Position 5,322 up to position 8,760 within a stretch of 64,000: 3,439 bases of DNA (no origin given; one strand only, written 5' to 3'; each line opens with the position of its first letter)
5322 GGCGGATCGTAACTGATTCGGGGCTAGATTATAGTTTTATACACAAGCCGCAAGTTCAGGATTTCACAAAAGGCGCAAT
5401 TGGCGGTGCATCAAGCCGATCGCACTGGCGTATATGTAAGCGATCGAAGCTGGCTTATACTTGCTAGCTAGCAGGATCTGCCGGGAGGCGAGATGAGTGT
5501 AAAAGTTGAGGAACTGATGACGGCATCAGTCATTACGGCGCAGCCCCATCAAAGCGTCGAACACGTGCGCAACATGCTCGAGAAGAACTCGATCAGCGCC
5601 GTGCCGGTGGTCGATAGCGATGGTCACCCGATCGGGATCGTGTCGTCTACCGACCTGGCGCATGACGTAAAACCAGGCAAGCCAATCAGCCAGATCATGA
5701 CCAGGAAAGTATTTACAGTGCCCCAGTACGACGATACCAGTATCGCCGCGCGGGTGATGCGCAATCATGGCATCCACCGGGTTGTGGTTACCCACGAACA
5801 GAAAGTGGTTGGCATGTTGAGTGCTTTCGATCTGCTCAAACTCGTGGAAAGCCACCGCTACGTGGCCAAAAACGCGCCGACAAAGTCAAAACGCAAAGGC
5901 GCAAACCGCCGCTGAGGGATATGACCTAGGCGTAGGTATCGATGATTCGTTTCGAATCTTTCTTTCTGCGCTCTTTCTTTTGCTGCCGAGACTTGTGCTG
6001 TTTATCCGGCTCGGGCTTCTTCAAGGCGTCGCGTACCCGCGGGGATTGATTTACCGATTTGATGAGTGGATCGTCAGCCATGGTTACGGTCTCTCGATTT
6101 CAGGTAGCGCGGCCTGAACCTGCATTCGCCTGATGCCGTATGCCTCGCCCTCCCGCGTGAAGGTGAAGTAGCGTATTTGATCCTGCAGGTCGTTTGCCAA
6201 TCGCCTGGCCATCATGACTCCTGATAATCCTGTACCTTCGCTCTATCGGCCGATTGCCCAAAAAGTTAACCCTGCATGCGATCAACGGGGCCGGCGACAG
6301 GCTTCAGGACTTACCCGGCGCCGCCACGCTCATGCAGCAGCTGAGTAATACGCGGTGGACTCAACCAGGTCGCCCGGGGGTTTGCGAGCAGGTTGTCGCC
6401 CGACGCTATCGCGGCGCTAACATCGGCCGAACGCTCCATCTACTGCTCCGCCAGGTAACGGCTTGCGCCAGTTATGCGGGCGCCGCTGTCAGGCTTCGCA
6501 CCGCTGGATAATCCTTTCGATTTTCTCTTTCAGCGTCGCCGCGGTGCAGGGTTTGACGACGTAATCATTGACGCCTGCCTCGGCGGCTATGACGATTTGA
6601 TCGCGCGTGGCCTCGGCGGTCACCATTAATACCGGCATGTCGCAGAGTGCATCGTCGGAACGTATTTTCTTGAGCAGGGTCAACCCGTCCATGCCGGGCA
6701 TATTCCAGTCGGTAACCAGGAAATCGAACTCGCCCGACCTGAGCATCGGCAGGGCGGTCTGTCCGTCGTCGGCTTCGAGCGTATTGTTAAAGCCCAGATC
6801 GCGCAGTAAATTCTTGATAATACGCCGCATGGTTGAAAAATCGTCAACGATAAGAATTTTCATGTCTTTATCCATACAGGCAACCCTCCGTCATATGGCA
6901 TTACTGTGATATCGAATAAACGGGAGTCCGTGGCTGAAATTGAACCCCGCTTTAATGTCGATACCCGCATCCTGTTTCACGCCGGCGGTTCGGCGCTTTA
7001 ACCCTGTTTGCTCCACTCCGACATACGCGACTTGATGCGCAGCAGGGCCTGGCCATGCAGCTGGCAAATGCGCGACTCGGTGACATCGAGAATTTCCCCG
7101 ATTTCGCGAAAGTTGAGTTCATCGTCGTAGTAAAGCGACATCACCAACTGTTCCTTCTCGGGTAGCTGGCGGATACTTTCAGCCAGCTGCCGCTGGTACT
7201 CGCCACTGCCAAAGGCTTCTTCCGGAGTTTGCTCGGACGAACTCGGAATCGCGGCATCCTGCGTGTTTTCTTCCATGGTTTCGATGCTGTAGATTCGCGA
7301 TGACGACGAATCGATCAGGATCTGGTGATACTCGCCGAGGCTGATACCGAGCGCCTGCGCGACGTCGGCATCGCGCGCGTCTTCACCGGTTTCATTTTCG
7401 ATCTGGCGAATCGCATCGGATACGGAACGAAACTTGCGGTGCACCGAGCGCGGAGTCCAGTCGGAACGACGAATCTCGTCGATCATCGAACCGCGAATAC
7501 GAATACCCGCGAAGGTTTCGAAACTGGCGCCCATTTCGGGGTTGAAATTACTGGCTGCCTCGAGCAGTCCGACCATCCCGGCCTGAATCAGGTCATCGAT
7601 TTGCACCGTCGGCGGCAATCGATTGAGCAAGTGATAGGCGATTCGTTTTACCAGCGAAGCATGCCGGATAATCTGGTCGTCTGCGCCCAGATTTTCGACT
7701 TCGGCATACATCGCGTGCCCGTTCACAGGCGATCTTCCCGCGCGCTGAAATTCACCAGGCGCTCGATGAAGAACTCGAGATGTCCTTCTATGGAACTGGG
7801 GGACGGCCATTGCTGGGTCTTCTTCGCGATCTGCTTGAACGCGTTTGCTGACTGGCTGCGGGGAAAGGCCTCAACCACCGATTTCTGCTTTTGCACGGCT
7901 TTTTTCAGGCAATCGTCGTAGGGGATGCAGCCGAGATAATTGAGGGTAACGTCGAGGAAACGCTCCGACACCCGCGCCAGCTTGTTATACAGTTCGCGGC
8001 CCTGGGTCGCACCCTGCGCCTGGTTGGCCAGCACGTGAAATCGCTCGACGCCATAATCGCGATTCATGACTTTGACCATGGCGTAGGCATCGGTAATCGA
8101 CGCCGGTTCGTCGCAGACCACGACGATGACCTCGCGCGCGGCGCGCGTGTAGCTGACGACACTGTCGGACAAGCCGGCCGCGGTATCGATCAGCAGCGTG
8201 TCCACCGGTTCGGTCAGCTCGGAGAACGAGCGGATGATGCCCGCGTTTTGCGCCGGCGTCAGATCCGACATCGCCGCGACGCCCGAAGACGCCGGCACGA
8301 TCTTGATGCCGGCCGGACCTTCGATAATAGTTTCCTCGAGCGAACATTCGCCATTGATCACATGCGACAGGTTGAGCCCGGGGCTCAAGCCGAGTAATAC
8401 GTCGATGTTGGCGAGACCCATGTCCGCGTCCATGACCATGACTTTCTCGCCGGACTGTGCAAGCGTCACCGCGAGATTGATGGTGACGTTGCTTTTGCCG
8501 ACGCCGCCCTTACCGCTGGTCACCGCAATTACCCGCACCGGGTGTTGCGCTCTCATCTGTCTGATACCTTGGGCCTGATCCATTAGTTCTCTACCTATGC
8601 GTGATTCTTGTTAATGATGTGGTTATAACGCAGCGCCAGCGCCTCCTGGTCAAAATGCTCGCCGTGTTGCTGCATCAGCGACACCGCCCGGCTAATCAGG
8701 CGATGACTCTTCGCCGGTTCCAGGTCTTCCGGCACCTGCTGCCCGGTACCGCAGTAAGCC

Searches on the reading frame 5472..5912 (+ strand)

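Call 39: search_protein_families(library=pfam, proteins=[window:5472-5912:+], max_evalue=0.01)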
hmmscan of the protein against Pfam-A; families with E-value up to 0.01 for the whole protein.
window:5472-5912:+ (147 aa): 1 family
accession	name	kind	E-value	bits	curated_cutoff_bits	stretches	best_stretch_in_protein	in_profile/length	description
PF00571.33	CBS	-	1.1e-28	99.7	24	2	12-64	1-53/57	CBS domain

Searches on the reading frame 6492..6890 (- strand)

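Call 39: search_protein_families(library=pfam, proteins=[window:6492-6890:-], max_evalue=0.01)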
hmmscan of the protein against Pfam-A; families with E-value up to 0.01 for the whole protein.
window:6492-6890:- (133 aa): 1 family
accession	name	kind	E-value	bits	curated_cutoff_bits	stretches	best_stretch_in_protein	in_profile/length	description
PF00072.30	Response_reg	-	1.2e-30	106.4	30.2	1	12-125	1-111/111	Response regulator receiver domain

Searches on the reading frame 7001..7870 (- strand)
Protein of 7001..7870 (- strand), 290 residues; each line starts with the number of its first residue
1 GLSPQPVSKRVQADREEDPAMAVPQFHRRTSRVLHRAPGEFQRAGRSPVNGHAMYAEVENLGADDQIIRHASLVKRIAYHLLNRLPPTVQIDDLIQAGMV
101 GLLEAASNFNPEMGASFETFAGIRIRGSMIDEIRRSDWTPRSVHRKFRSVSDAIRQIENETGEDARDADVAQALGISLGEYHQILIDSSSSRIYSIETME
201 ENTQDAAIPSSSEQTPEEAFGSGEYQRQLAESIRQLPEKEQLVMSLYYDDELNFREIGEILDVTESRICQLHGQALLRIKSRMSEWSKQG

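Call 29: search_protein_families(library=pfam, proteins=[window:7001-7870:-], max_evalue=0.001)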
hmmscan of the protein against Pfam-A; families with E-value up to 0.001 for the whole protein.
window:7001-7870:- (290 aa): 4 families
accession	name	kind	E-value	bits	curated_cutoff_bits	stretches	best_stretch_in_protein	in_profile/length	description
PF04542.20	Sigma70_r2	-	2.8e-17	62.7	24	1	69-139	4-71/71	Sigma-70 region 2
PF04545.22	Sigma70_r4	-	3.8e-15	55.6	24.1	1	233-280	2-49/50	Sigma-70, region 4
PF04539.22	Sigma70_r3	-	2.2e-08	34.5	25.3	1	148-218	4-76/78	Sigma-70 region 3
PF08281.18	Sigma70_r4_2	-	2e-07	31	25.7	1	227-269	2-44/54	Sigma-70, region 4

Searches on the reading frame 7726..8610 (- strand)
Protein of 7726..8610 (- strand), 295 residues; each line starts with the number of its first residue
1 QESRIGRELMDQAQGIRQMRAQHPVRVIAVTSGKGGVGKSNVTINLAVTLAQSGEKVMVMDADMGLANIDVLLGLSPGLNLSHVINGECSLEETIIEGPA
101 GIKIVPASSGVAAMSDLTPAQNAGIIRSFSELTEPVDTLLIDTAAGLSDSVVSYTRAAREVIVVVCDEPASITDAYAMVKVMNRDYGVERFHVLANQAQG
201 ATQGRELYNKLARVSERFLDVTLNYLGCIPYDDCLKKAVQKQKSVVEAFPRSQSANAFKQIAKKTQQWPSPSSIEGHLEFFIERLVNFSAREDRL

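Call 29: search_protein_families(library=pfam, proteins=[window:7726-8610:-], max_evalue=0.001)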
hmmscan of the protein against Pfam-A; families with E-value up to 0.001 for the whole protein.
window:7726-8610:- (295 aa): 7 families
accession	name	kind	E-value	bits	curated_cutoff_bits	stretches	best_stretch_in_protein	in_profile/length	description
PF10609.15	ParA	-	3.6e-21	76.2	27.1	1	26-264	4-244/246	NUBPL iron-transfer P-loop NTPase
PF13614.12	AAA_31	-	4.9e-17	62.9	27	1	26-182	2-164/177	AAA domain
PF01656.29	CbiA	-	8.6e-17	61.7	25.4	1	28-245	1-125/125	CobQ/CobB/MinD/ParA nucleotide binding domain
PF00142.24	Fer4_NifH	-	5.8e-11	42.8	25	1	32-73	6-47/271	4Fe-4S iron sulfur cluster binding proteins, NifH/frxC family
PF02374.21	ArsA_ATPase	-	3.1e-06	27.1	24.3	1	30-63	5-38/305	Anion-transporting ATPase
PF06564.18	CBP_BcsQ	-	8.2e-06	25.9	21.3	1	27-263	3-231/234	Cellulose biosynthesis protein BcsQ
PF09140.17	MipZ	-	2.8e-05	24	20.7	1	27-71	2-46/262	ATPase MipZ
